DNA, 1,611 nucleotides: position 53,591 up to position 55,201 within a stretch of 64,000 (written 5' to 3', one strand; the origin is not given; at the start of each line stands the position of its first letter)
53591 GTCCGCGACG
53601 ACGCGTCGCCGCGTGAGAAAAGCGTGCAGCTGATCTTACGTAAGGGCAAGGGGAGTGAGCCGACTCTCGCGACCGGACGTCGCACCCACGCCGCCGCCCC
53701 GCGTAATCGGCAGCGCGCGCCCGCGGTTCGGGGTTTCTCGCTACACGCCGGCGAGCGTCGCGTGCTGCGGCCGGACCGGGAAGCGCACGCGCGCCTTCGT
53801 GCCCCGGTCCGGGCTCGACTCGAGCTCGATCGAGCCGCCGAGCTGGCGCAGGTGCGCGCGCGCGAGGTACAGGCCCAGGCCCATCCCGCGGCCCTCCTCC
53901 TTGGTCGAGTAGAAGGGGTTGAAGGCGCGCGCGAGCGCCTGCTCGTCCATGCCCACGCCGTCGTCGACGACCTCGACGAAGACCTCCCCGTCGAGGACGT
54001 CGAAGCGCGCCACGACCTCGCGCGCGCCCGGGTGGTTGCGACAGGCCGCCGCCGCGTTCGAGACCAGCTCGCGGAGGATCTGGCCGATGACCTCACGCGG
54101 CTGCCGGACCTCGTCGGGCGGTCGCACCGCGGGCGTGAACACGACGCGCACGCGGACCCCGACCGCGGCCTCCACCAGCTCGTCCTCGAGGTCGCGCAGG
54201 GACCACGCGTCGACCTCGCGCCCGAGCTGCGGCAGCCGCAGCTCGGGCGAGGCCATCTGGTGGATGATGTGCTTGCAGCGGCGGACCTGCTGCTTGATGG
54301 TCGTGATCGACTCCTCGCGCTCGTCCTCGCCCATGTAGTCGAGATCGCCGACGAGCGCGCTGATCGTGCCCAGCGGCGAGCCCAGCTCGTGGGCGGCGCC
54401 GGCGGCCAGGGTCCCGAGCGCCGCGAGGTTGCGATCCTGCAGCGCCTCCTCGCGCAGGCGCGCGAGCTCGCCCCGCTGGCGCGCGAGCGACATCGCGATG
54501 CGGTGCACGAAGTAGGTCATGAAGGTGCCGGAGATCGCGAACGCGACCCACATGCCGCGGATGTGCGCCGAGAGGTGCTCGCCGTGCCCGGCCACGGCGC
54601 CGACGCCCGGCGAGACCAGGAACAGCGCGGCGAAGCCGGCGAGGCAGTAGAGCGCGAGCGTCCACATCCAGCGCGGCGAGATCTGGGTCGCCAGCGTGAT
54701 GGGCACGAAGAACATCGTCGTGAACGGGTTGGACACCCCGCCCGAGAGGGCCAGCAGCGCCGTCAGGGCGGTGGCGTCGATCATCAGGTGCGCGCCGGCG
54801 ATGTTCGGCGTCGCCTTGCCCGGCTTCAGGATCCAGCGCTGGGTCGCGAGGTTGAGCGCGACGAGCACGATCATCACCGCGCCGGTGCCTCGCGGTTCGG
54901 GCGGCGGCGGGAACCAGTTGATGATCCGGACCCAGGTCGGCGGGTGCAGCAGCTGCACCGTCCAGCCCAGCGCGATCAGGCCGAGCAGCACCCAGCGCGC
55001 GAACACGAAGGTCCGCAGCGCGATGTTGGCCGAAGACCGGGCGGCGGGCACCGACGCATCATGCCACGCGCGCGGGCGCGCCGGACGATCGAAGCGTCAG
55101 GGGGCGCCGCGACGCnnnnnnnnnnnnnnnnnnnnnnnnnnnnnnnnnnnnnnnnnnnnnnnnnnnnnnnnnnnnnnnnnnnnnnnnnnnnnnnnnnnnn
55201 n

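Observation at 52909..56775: RegB/RegA-type redox two-component system with a metal-binding lipoprotein and a divergent diheme cytochrome c plus small OMP operon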

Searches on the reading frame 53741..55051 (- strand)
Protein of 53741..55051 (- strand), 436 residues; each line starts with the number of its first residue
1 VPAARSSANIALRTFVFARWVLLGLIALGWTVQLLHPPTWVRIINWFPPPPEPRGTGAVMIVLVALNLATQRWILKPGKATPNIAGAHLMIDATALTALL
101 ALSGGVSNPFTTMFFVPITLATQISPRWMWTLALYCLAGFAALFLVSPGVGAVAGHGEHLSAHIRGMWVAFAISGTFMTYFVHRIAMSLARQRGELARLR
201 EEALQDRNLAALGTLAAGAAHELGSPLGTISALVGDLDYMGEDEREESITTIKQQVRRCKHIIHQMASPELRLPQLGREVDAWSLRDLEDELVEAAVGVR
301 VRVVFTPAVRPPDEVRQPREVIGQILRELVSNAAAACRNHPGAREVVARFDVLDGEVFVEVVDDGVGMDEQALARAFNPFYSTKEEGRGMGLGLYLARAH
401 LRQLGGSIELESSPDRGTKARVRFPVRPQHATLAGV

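Call 3: search_protein_families(library=pfam, proteins=[window:53741-55051:-], max_evalue=0.1)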
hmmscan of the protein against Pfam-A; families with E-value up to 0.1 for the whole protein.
window:53741-55051:- (436 aa): 5 families
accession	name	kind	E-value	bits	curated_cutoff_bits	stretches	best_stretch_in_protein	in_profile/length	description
PF02518.31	HATPase_c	-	2.3e-21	76.7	26.4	1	322-427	6-110/111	Histidine kinase-, DNA gyrase B-, and HSP90-like ATPase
PF00512.31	HisKA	-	1.4e-06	28.7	26.9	1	212-266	2-57/66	His Kinase A (phospho-acceptor) domain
PF13581.12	HATPase_c_2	-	1.1e-05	25.9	27.4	1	322-396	32-104/127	Histidine kinase-like ATPase domain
PF25323.1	6TM_PilS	-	0.0016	18.6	27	1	58-146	56-137/189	PilS-like transmembrane domain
PF06472.20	ABC_membrane_2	-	0.034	14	24.4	1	100-167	132-199/269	ABC transporter transmembrane region 2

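Call 4: search_protein_families(library=ncbifam, proteins=[window:53741-55051:-], max_evalue=0.1)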
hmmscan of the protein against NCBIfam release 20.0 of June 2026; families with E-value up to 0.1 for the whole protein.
window:53741-55051:- (436 aa): 90 families (the best 25 are shown)
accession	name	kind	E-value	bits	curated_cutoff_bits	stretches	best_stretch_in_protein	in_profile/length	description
NF033792.0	ActS_PrrB_HisK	equivalog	1.4e-52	179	350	1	5-424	3-417/423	ActS/PrrB/RegB family redox-sensitive histidine kinase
NF008468.0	PRK11360.1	equivalog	2e-32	112.3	646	1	192-430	376-612/616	two-component system sensor histidine kinase AtoS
NF045988.1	HisKinRegBRhodob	equivalog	6.4e-32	110.5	570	1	79-418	77-424/462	sensor histidine kinase RegB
NF010411.0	PRK13837.1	equivalog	6e-24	84.1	647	1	187-431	425-680/828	two-component system VirA-like sensor kinase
NF040750.1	tetrathio_HK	equivalog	6.3e-23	81.1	750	1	163-417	289-545/555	tetrathionate respiration histidine kinase TtrS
TIGR02916.1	PEP_his_kin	equivalog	2.3e-22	79.3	300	1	199-425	462-679/679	XrtA/PEP-CTERM system histidine kinase PrsK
NF007688.0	PRK10364.1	equivalog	5e-21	75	479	1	171-428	206-453/460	two-component system sensor histidine kinase ZraS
NF010076.0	PRK13557.1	subfamily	1.9e-20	72.8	631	1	198-430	148-398/540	histidine kinase famiy protein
NF052573.1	HisKinEspAMyxo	equivalog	6.7e-20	70.7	1400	1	199-429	371-614/755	serine histidine kinase EspA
NF052574.1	HisKinEspCMyxo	equivalog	1.4e-19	69.8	1200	1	198-429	403-640/785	serine histidine kinase EspC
NF053867.1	SprKinKinDBac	equivalog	8.5e-19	67.4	775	1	189-427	266-498/500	sporulation kinase KinD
NF038348.1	T2SS_HK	subfamily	1.2e-18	66.8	450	2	322-427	472-574/574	histidine kinase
NF008298.1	PRK11086.1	subfamily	2.3e-17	62.7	520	1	322-428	424-527/529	DcuS/MalK family sensor histidine kinase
NF041735.1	hist_kin_RppB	equivalog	2e-16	59.8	400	1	216-425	220-438/438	two-component system sensor histidine kinase RppB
NF047497.1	HK_LIC_12097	equivalog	3.1e-16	59.1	500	2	355-426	296-366/367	LIC_12097 family sensor histidine kinase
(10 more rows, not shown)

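Call 27: find_homologous_proteins(query=window:53741-55051:-)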
Query window:53741-55051:- (436 aa): 1675 proteins with E <= 0.001 among 8000 candidates; the best 120 are listed.
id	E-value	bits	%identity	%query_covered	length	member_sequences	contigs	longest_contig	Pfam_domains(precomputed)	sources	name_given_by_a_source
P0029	6.9e-288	972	100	100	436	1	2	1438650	PF13581.13,PF02518.32,PF00512.32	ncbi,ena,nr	ncbi:MAG: HAMP domain-containing histidine kinase [Myxococcales bacterium]|nr:HAMP domain-containing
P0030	2.3e-287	971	100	100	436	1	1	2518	PF13581.13,PF02518.32,PF00512.32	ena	-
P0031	6.3e-258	874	91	99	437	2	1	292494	PF13581.13,PF02518.32,PF00512.32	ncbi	-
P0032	7.8e-197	672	73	97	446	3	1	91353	PF25323.3,PF13581.13,PF02518.32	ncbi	-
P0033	6.1e-196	669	72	99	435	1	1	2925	PF02518.32,PF00512.32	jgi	jgi:two-component system sensor histidine kinase RegB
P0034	1.7e-195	668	72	97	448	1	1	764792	PF13581.13,PF02518.32,PF00512.32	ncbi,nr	ncbi:MAG: HAMP domain-containing histidine kinase [Myxococcales bacterium]|nr:HAMP domain-containing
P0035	1.6e-176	605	66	97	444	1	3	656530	PF13581.13,PF02518.32,PF00512.32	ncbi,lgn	-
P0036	7.7e-175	600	64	98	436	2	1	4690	PF02518.32,PF00512.32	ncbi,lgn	ncbi:MAG: sensor histidine kinase [Nannocystaceae bacterium]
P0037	9.9e-173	593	66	98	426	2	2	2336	PF02518.32,PF00512.32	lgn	-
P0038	8.3e-171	587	63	98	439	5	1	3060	PF13581.13,PF02518.32,PF00512.32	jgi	jgi:two-component system sensor histidine kinase RegB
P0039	5.8e-170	584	65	97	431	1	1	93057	PF13581.13,PF02518.32,PF00512.32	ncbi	-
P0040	4.4e-166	571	61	98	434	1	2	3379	PF25323.3,PF02518.32,PF00512.32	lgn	-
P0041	3.0e-163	562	63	98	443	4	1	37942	PF02518.32,PF00512.32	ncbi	-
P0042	3.0e-162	558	62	98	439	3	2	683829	PF13581.13,PF02518.32,PF00512.32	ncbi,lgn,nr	ncbi:MAG: HAMP domain-containing histidine kinase [Myxococcales bacterium]|nr:HAMP domain-containing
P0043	4.3e-162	558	62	97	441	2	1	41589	PF13581.13,PF02518.32,PF00512.32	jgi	-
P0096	3.2e-148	512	58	98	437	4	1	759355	PF02518.32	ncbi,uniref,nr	ncbi:MAG: HAMP domain-containing histidine kinase [Nannocystis sp.]|uniref:sensor histidine kinase n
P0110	2.3e-139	483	55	98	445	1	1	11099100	PF13581.13,PF02518.32,PF00512.32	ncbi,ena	-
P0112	8.3e-138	478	54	97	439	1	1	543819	PF02518.32,PF00512.32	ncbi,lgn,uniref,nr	ncbi:HAMP domain-containing histidine kinase [Paraliomyxa miuraensis]|uniref:HAMP domain-containing 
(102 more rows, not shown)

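Call 28: find_encoding_contigs(protein=P0110, flank=8000, max_places=2)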
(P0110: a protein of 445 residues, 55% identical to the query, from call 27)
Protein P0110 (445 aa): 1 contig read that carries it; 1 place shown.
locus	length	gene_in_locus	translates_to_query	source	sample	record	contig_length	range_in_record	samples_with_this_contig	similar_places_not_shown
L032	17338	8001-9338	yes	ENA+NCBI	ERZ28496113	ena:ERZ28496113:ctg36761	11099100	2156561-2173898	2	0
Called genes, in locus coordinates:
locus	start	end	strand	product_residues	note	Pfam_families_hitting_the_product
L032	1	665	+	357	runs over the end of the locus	PF04389:Peptidase_M28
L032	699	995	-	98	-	-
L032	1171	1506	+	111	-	-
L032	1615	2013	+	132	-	PF01323:DSBA, PF13462:Thioredoxin_4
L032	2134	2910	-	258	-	PF03781:FGE-sulfatase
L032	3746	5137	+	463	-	PF00069:Pkinase, PF01636:APH (faint), PF07714:PK_Tyr_Ser-Thr, PF03109:ABC1 (weak), PF08308:PEGA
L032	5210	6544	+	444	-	PF00575:S1, PF23459:S1_RRP5 (weak)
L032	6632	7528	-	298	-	-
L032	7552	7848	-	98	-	-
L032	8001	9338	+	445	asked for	PF00512:HisKA (weak), PF13581:HATPase_c_2, PF02518:HATPase_c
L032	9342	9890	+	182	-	PF00072:Response_reg, PF02954:HTH_8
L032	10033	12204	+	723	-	PF02897:Peptidase_S9_N, PF00326:Peptidase_S9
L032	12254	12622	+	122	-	PF01258:zf-dskA_traR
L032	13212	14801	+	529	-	PF06537:DHOR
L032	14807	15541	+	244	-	-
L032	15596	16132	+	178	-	PF02834:LigT_PEase, PF13563:2_5_RNA_ligase2, PF10469:AKAP7_NLS (weak), PF02834:LigT_PEase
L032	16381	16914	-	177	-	-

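Call 29: find_encoding_contigs(protein=P0034, flank=8000, max_places=2)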
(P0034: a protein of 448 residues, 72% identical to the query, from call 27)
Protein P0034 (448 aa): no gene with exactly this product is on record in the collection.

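Call 30: find_encoding_contigs(protein=P0096, flank=8000, max_places=2)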
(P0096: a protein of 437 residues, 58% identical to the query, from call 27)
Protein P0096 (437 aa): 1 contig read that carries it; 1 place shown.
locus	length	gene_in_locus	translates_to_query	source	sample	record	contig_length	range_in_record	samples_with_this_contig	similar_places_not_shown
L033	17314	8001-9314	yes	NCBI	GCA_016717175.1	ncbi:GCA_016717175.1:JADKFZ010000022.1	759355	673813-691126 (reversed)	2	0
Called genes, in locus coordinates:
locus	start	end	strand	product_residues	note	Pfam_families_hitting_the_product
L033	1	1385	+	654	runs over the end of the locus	PF00005:ABC_tran, PF00006:ATP-synt_ab (faint), PF02463:SMC_N (faint), PF13555:AAA_29 (faint), PF13304:AAA_21 (faint), PF12848:ABC_tran_Xtn, PF00005:ABC_tran, PF16326:ABC_tran_CTD, +2 more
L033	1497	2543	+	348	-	PF10708:DUF2510 (faint)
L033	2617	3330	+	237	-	-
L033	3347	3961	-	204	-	PF00657:Lipase_GDSL, PF13472:Lipase_GDSL_2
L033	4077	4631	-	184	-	PF13328:HD_4, PF01966:HD (weak)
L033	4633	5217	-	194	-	-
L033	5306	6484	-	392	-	-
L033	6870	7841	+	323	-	-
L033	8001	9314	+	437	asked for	PF02518:HATPase_c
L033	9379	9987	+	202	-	PF00072:Response_reg, PF02954:HTH_8, PF13556:HTH_30 (faint)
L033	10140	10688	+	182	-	PF13563:2_5_RNA_ligase2, PF02834:LigT_PEase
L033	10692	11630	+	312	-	PF19300:BPD_transp_1_N (weak), PF00528:BPD_transp_1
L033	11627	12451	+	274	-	PF00528:BPD_transp_1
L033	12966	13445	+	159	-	-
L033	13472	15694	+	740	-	-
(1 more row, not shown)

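Call 31: find_encoding_contigs(protein=P0112, flank=8000, max_places=2)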
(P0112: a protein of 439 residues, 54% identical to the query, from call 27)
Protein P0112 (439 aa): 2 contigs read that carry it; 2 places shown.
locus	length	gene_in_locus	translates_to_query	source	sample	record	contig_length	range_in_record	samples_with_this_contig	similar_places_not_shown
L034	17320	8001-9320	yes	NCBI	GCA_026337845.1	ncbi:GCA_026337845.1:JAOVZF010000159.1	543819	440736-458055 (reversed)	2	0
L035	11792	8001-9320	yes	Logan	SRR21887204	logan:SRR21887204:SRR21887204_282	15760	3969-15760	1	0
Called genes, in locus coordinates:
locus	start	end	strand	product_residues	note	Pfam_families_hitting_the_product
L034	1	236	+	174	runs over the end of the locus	PF01661:Macro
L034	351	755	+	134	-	PF00507:Oxidored_q4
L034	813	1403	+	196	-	PF01058:Oxidored_q6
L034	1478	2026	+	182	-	PF00329:Complex1_30kDa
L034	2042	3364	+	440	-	PF00346:Complex1_49kDa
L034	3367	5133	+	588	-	PF13510:Fer2_4, PF10588:NADH-G_4Fe-4S_3, PF22117:Fer4_Nqo3, PF04879:Molybdop_Fe4S4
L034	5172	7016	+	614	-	PF00146:NADHdh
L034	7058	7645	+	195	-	PF13183:Fer4_8 (faint), PF14697:Fer4_21 (faint), PF12797:Fer4_2 (faint), PF13484:Fer4_16 (faint), PF12838:Fer4_7 (weak), PF00037:Fer4 (weak)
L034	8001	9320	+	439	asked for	PF00512:HisKA, PF02518:HATPase_c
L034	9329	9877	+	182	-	PF00072:Response_reg, PF02954:HTH_8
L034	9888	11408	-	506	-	PF25390:WD40_RLD, PF00415:RCC1, PF13540:RCC1_2, PF00415:RCC1 (weak), PF25390:WD40_RLD, PF13540:RCC1_2, PF00415:RCC1, PF13540:RCC1_2, +1 more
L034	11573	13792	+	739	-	PF02897:Peptidase_S9_N, PF00326:Peptidase_S9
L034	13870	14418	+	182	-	PF02834:LigT_PEase, PF10469:AKAP7_NLS (weak), PF13563:2_5_RNA_ligase2, PF02834:LigT_PEase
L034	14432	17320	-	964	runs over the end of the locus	-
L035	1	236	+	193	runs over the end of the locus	PF01661:Macro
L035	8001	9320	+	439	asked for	PF00512:HisKA, PF02518:HATPase_c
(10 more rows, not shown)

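Call 79: search_dna_similar(query=window:53741-55051:-, collection=plasmids, mode=protein, max_rows=15, max_evalue=1e-10)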
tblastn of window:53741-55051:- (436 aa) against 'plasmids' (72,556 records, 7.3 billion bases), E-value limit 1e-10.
Records with a match: 16; places in all: 16; records where one place covers at least 80% of the query: 14.
Best place of each record, by identity: <60% 16.
By first word of the organism name: Azospirillum 12; Thioclava 2; Methylosinus 1; Palleronia 1.
By predicted mobility (MOB-suite, as given by PLSDB): non-mobilizable 13; mobilizable 3.
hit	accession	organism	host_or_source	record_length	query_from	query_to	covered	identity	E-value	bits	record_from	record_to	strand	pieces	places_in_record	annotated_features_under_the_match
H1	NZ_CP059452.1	Azospirillum brasilense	Prokaryotes,soil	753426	57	426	85%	31.3%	1e-17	94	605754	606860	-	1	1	ATP-binding protein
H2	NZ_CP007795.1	Azospirillum argentinense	Triticum aestivum L.,Root,wheat ...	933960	57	426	85%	31.3%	2e-17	92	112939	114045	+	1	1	ATP-binding protein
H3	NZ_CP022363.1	Azospirillum sp. TSH58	single cell,paddy soils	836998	57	426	85%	31.2%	6e-18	94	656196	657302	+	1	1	ATP-binding protein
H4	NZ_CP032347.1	Azospirillum brasilense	soil sample,Agricultural field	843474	57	426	85%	31.1%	2e-17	93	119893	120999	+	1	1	ATP-binding protein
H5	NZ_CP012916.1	Azospirillum brasilense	Digitaria eriantha,microbe,root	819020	57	426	85%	31.0%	6e-17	91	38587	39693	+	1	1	ATP-binding protein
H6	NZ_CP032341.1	Azospirillum brasilense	soil sample,Agricultural field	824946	57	426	85%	31.0%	6e-17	91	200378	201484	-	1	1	ATP-binding protein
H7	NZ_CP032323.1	Azospirillum argentinense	soil sample,Agricultural field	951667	57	426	85%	31.0%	1e-16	91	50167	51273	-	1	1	ATP-binding protein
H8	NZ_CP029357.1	Azospirillum thermophilum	cell culture,hot spring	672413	47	426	87%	29.7%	3e-16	89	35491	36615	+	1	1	ATP-binding protein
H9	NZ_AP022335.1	Methylosinus sp. C49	-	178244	22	426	93%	27.4%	3e-18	95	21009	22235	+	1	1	ATP-binding protein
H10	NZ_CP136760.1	Palleronia sp. LCG004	cell culture,Intertidal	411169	60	426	84%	30.2%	2e-11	74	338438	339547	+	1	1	ATP-binding protein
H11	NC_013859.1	Azospirillum sp. B510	-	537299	58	426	85%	29.6%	3e-18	95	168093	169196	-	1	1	ATP-binding protein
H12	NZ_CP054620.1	Azospirillum oryzae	cell culture,soil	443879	58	426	85%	29.1%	6e-16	88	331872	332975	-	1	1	ATP-binding protein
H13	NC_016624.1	Azospirillum lipoferum 4B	-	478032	58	426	85%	28.8%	5e-17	91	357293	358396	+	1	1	ATP-binding protein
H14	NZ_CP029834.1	Azospirillum ramasamyi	single cell,Cow dung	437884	58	426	85%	28.3%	9e-16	87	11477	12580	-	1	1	ATP-binding protein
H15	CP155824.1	Thioclava sp. 'Guangxiensis'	Bruguiera gymnorhiza,pure ...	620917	9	266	59%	29.8%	2e-11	74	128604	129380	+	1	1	ATP-binding protein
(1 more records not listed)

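Call 80: get_annotated_region(hit=H10, flank=3000)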
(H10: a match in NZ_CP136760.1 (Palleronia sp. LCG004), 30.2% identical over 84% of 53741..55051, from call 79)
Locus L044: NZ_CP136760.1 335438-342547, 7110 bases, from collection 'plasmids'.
description: Palleronia sp. LCG004 plasmid unnamed1, complete sequence
organism: Palleronia sp. LCG004 (NCBI taxid 3079304)
taxonomy: Bacteria; Pseudomonadota; Alphaproteobacteria; Rhodobacterales; Roseobacteraceae; Palleronia; Palleronia sp. LCG004
host: -; source: cell culture,Intertidal; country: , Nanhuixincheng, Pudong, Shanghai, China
typing (MOB-suite, as given by PLSDB): non-mobilizable
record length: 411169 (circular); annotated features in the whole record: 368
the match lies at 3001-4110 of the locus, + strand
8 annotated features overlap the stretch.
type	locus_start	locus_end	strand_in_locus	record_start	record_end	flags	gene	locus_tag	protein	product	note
CDS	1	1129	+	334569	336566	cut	cyoB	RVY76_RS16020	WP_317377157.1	cytochrome o ubiquinol oxidase subunit I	GO:0015990 - electron transport coupled proton transport [Evidence IEA]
CDS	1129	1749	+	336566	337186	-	cyoC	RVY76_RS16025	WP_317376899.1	cytochrome o ubiquinol oxidase subunit III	GO:0015990 - electron transport coupled proton transport [Evidence IEA]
CDS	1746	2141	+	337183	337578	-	cyoD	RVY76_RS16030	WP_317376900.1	cytochrome o ubiquinol oxidase subunit IV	GO:0015990 - electron transport coupled proton transport [Evidence IEA]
CDS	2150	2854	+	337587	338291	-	-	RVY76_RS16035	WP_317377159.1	SURF1 family protein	-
CDS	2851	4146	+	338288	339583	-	-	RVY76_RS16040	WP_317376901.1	ATP-binding protein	-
CDS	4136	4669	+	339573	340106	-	-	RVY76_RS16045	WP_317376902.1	response regulator transcription factor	-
CDS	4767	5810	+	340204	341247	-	-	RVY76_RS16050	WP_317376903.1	ABC transporter ATP-binding protein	-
CDS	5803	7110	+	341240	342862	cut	-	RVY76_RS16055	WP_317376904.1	iron ABC transporter permease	GO:0006826 - iron ion transport [Evidence IEA]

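Call 81: get_annotated_region(hit=H1, flank=3000)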
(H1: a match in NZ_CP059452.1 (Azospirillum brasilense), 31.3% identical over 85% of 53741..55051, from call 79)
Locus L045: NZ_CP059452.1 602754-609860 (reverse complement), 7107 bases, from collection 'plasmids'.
description: Azospirillum brasilense strain 2020WEIHUA_K plasmid unnamed3, complete sequence
organism: Azospirillum brasilense (NCBI taxid 192)
taxonomy: Bacteria; Pseudomonadota; Alphaproteobacteria; Rhodospirillales; Azospirillaceae; Azospirillum; Azospirillum brasilense
host: -; source: Prokaryotes,soil; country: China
typing (MOB-suite, as given by PLSDB): non-mobilizable
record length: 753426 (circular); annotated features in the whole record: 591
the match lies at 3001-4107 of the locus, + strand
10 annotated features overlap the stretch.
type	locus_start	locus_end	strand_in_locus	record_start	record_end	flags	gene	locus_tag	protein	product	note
CDS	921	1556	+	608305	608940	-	cyoC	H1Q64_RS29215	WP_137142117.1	cytochrome o ubiquinol oxidase subunit III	GO:0015990 - electron transport coupled proton transport [Evidence IEA]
CDS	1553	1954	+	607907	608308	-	cyoD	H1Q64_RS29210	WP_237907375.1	cytochrome o ubiquinol oxidase subunit IV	GO:0015990 - electron transport coupled proton transport [Evidence IEA]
CDS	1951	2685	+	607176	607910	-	-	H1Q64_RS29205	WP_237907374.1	SURF1 family protein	-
CDS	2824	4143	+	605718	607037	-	-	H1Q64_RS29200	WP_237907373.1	ATP-binding protein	-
CDS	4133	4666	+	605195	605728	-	-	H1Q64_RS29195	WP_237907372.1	response regulator transcription factor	-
CDS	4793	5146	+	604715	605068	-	-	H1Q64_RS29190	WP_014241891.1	hypothetical protein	-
CDS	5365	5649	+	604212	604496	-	-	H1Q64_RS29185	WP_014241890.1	HU family DNA-binding protein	GO:0030261 - chromosome condensation [Evidence IEA]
CDS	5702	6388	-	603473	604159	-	-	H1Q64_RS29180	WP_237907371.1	NapC/NirT family cytochrome c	-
CDS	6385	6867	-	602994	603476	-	-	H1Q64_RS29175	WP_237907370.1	nitrate reductase cytochrome c-type subunit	GO:0009061 - anaerobic respiration [Evidence IEA]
CDS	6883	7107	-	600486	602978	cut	napA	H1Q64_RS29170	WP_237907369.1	periplasmic nitrate reductase subunit alpha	GO:0042126 - nitrate metabolic process [Evidence IEA]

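Call 82: search_protein_families(library=ncbifam, proteins=[L044:2851-4146:+, L045:2824-4143:+, L044:4136-4669:+], max_evalue=1e-20)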
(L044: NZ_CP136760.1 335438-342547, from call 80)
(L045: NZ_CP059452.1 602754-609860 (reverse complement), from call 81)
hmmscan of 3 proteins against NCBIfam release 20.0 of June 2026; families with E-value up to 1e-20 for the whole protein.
L044:2851-4146:+ (431 aa): 3 families
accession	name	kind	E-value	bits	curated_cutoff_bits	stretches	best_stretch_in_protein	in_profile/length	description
NF033792.0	ActS_PrrB_HisK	equivalog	8e-65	219.3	350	1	16-422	9-421/423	ActS/PrrB/RegB family redox-sensitive histidine kinase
NF045988.1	HisKinRegBRhodob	equivalog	9.8e-41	139.5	570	1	12-402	15-414/462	sensor histidine kinase RegB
NF007688.0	PRK10364.1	equivalog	7.7e-22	77.6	479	1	158-421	195-452/460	two-component system sensor histidine kinase ZraS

L045:2824-4143:+ (439 aa): 2 families
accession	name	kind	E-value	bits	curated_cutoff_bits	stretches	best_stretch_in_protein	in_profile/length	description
NF033792.0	ActS_PrrB_HisK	equivalog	1.2e-67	228.6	350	1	27-431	12-422/423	ActS/PrrB/RegB family redox-sensitive histidine kinase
NF045988.1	HisKinRegBRhodob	equivalog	3.1e-43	147.8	570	1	19-414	14-418/462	sensor histidine kinase RegB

L044:4136-4669:+ (177 aa): 2 families
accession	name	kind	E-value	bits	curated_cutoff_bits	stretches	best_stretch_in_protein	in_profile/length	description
NF033791.1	ActR_PrrA_rreg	equivalog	8e-56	188.8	250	1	6-174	3-170/173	ActR/PrrA/RegA family redox response regulator transcription factor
TIGR01818.1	ntrC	equivalog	4.5e-21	75.2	558.6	0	8-123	2-117/463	nitrogen regulation protein NR(I)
